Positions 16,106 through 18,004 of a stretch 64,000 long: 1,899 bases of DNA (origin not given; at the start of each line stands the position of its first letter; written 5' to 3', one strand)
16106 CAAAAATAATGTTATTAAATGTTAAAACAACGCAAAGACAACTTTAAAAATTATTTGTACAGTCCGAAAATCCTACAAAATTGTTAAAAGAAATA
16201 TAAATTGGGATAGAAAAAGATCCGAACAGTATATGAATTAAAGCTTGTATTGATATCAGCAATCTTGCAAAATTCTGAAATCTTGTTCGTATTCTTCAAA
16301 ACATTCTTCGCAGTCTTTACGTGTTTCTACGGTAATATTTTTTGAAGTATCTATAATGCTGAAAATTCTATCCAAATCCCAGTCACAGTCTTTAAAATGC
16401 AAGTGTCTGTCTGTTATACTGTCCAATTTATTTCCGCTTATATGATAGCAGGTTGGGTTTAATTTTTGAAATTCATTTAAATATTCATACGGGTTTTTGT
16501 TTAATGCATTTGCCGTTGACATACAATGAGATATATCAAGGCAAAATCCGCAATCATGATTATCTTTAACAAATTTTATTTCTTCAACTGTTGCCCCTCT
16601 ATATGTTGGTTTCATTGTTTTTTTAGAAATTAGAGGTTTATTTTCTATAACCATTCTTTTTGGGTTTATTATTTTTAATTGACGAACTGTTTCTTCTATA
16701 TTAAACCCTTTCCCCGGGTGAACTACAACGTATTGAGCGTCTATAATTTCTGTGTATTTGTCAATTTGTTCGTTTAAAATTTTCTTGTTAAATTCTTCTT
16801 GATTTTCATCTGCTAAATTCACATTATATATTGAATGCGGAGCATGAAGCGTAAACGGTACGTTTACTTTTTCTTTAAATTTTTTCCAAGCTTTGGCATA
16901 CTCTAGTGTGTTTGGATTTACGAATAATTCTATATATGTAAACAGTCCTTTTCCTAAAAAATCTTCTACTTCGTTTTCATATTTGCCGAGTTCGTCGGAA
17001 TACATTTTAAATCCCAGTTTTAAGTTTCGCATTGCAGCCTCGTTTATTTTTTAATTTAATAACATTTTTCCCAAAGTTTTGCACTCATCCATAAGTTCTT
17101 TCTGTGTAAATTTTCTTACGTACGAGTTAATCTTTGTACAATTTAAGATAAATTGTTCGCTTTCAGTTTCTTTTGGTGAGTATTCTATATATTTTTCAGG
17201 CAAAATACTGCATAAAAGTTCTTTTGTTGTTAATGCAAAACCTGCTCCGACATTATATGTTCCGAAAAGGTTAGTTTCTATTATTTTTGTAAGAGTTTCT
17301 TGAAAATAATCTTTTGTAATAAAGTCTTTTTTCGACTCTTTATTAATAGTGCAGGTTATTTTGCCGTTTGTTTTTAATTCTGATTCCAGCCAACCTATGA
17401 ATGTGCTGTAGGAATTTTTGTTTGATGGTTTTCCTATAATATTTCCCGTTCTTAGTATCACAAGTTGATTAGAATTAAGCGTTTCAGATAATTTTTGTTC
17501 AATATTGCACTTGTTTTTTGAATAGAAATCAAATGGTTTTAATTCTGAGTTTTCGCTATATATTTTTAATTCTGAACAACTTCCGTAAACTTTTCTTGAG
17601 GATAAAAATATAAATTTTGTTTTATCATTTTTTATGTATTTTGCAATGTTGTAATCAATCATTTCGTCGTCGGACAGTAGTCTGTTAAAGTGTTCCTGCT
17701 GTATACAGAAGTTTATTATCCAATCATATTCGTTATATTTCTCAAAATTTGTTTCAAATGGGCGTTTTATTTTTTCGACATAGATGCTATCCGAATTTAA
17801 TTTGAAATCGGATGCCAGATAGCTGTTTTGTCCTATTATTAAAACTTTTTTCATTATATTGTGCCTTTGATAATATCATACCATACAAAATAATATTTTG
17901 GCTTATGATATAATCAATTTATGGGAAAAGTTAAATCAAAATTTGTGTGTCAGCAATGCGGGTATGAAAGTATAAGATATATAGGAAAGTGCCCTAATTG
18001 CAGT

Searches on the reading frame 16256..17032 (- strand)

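Call 106: search_protein_families(library=pfam, proteins=[window:16256-17032:-], max_evalue=0.0001)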
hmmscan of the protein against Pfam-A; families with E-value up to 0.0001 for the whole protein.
window:16256-17032:- (258 aa): 1 family
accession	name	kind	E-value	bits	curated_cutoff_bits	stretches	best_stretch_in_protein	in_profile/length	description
PF01261.30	AP_endonuc_2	-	4.6e-10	40.1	31.1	1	31-255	9-246/249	Xylose isomerase-like TIM barrel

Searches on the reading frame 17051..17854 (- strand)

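Call 106: search_protein_families(library=pfam, proteins=[window:17051-17854:-], max_evalue=0.0001)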
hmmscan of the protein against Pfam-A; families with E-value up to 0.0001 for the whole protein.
window:17051-17854:- (267 aa): 2 families
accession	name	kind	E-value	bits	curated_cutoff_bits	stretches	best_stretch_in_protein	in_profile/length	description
PF01370.27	Epimerase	-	7.6e-09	35.8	20.9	1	59-203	87-240/240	NAD dependent epimerase/dehydratase family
PF04321.23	RmlD_sub_bind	-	2.7e-06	27.1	27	1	69-153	84-164/287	RmlD substrate binding domain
